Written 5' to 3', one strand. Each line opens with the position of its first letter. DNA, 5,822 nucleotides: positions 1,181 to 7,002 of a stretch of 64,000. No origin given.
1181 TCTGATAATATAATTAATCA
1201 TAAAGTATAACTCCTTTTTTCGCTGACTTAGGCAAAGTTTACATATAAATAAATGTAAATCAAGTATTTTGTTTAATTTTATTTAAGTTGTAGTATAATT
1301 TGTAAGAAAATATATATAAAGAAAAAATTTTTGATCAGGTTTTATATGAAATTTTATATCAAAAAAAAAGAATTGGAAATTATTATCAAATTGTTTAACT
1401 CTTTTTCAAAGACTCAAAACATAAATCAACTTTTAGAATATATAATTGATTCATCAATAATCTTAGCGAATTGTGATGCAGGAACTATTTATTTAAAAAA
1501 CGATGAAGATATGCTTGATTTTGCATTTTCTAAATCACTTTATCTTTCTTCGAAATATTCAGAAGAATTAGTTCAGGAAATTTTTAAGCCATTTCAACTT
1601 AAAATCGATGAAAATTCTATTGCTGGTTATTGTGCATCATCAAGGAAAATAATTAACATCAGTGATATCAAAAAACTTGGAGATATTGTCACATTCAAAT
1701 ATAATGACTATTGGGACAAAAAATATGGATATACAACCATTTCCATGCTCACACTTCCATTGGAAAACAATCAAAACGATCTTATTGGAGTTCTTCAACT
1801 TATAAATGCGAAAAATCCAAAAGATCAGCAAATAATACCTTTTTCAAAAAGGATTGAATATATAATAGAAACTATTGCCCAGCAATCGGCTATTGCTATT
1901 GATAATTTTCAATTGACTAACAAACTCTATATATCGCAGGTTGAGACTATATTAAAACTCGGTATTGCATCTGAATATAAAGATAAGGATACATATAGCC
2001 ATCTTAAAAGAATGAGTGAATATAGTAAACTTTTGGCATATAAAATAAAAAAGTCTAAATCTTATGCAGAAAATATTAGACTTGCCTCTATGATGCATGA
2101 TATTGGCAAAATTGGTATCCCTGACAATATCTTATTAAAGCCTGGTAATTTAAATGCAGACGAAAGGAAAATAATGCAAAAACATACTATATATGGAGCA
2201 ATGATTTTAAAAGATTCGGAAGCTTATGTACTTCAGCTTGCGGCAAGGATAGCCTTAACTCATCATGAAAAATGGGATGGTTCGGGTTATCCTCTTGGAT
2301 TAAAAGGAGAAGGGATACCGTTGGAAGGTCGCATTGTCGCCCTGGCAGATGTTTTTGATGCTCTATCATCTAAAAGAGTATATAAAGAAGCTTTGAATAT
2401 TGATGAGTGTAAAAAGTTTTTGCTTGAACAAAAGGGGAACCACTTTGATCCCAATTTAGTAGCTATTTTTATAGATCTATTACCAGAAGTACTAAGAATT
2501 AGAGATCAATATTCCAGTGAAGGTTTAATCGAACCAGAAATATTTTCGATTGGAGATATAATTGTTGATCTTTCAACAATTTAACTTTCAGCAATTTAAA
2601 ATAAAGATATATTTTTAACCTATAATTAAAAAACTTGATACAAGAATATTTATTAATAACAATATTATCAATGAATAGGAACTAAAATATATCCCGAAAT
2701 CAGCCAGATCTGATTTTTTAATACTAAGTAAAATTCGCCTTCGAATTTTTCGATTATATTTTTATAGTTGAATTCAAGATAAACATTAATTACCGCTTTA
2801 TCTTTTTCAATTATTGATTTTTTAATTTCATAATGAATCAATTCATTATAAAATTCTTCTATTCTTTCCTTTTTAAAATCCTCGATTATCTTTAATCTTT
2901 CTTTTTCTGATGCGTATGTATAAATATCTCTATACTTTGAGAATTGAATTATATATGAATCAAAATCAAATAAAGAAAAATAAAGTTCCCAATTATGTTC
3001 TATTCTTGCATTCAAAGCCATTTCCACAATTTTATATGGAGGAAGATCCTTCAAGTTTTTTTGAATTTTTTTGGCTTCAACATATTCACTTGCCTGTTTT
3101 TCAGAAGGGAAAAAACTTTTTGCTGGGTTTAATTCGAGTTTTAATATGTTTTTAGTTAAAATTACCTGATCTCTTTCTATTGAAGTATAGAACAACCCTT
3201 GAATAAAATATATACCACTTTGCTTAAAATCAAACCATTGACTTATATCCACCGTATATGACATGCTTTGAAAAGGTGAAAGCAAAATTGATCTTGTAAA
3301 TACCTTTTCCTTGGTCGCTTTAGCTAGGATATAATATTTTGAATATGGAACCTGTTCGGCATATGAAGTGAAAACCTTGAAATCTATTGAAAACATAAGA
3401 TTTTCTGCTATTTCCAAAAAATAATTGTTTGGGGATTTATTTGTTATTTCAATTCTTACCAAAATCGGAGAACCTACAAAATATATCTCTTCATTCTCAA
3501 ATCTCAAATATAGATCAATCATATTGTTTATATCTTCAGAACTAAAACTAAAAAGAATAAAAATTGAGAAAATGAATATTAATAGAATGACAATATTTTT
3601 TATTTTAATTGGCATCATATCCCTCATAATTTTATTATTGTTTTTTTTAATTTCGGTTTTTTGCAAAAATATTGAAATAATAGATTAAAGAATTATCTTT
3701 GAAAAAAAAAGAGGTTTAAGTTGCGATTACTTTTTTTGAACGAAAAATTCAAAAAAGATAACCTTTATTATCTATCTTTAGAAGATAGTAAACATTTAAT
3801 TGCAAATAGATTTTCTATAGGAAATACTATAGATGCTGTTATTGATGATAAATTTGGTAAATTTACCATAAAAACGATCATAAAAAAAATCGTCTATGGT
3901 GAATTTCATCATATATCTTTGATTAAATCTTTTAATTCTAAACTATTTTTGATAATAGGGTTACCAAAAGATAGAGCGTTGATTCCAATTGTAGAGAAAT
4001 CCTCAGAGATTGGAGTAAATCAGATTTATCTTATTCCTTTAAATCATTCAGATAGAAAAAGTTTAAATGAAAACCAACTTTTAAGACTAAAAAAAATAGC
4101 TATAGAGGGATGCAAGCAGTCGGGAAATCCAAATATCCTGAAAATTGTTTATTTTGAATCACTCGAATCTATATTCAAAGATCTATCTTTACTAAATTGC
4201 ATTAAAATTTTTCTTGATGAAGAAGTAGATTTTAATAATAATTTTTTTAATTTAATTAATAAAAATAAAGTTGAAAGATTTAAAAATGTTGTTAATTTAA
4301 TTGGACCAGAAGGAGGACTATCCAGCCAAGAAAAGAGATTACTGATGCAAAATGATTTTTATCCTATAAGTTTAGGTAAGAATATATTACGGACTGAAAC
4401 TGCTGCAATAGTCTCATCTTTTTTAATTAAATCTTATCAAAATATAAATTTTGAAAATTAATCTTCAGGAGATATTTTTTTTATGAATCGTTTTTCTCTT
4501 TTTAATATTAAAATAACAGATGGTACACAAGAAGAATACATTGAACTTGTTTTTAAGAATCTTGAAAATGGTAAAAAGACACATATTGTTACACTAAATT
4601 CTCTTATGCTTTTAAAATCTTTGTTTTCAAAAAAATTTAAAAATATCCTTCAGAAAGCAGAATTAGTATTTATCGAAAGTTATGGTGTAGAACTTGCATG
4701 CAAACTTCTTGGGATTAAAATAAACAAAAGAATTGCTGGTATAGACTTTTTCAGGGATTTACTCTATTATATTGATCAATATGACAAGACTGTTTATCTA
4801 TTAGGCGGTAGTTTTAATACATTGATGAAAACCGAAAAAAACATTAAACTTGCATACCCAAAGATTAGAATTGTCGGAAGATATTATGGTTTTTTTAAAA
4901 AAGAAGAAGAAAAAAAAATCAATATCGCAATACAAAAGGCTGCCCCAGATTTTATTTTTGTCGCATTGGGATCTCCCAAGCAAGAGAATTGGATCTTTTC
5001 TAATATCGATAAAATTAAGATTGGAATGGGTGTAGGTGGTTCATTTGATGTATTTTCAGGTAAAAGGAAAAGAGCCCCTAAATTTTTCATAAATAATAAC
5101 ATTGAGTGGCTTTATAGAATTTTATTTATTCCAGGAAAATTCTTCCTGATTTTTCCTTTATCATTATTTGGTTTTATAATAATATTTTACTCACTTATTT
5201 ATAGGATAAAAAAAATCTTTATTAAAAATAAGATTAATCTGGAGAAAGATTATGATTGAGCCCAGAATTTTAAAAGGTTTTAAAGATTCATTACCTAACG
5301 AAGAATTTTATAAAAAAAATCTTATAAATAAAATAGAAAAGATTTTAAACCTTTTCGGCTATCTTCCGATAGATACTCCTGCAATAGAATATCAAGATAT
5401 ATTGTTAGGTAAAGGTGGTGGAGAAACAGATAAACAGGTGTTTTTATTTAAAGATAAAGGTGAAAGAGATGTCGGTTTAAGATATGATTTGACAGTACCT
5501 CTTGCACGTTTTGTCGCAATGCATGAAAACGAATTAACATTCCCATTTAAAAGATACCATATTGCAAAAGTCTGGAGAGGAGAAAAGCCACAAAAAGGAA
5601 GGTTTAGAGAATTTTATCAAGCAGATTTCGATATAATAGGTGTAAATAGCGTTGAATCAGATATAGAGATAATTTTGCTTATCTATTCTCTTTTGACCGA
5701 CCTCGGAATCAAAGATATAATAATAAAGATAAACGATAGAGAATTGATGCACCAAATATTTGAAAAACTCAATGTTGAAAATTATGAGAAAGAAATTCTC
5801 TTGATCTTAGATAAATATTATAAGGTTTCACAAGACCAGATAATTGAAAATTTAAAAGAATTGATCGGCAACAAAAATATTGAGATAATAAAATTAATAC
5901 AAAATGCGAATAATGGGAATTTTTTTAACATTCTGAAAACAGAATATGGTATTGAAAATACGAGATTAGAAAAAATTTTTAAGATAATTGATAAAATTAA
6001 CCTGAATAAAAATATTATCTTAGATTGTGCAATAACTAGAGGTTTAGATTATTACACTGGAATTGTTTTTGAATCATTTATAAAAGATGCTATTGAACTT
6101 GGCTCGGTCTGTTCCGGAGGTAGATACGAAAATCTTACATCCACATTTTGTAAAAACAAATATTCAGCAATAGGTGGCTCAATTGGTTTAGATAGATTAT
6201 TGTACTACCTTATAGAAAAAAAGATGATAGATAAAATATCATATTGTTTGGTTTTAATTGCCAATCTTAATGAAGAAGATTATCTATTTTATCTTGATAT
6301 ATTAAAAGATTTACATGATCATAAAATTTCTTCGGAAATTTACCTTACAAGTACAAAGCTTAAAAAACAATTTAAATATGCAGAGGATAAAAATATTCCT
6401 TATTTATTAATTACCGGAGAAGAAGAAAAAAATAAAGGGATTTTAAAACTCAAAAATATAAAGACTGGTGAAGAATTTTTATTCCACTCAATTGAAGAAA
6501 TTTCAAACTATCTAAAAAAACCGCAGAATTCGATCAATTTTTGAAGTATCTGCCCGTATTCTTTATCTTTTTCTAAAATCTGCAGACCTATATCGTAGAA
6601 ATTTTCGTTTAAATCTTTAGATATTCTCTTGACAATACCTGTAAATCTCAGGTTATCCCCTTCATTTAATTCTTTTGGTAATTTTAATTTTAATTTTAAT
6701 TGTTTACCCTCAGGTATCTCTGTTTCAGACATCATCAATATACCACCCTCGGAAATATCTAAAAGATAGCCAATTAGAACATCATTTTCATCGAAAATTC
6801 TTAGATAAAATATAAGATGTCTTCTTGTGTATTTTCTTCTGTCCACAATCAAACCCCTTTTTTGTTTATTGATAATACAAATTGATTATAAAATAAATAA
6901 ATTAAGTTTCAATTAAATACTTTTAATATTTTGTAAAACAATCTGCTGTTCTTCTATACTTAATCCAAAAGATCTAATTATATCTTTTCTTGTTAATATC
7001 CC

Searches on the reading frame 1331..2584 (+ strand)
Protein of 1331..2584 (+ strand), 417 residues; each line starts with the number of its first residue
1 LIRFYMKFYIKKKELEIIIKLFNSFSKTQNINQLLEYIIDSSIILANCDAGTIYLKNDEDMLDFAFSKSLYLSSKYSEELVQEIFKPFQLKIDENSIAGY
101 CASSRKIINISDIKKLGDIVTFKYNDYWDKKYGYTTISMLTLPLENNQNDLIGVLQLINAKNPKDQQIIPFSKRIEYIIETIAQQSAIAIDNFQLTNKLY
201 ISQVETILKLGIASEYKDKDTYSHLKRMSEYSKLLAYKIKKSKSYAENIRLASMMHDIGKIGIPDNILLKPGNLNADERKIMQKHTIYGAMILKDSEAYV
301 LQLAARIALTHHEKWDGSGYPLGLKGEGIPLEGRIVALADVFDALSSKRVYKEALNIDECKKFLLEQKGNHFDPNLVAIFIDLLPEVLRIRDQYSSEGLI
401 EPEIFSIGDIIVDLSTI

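Call 13: search_protein_families(library=pfam, proteins=[window:1331-2584:+], max_evalue=0.001)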
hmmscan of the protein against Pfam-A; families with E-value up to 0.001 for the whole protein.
window:1331-2584:+ (417 aa): 4 families
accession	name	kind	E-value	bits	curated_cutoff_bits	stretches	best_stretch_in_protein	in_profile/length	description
PF13487.12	HD_5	-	1.7e-37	129.2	27.2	1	219-376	12-170/170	HD domain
PF01966.28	HD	-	1.6e-19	70.7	22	1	221-344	1-115/116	HD domain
PF01590.32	GAF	-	1.7e-09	38.7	22.4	1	32-190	3-133/133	GAF domain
PF13185.12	GAF_2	-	1.9e-06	28.6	28.6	1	29-191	2-136/136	GAF domain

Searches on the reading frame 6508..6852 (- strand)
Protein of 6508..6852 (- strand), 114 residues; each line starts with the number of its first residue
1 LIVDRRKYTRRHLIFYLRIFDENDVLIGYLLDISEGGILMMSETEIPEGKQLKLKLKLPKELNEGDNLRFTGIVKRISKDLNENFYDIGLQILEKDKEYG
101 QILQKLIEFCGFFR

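Call 52: search_protein_families(library=pfam, proteins=[window:6508-6852:-], max_evalue=0.01)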
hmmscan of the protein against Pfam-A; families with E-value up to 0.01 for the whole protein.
window:6508-6852:- (114 aa): 1 family
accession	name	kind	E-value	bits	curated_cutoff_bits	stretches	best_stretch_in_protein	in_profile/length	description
PF07238.19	PilZ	-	9.5e-13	48.8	22.5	1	4-108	1-101/102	PilZ domain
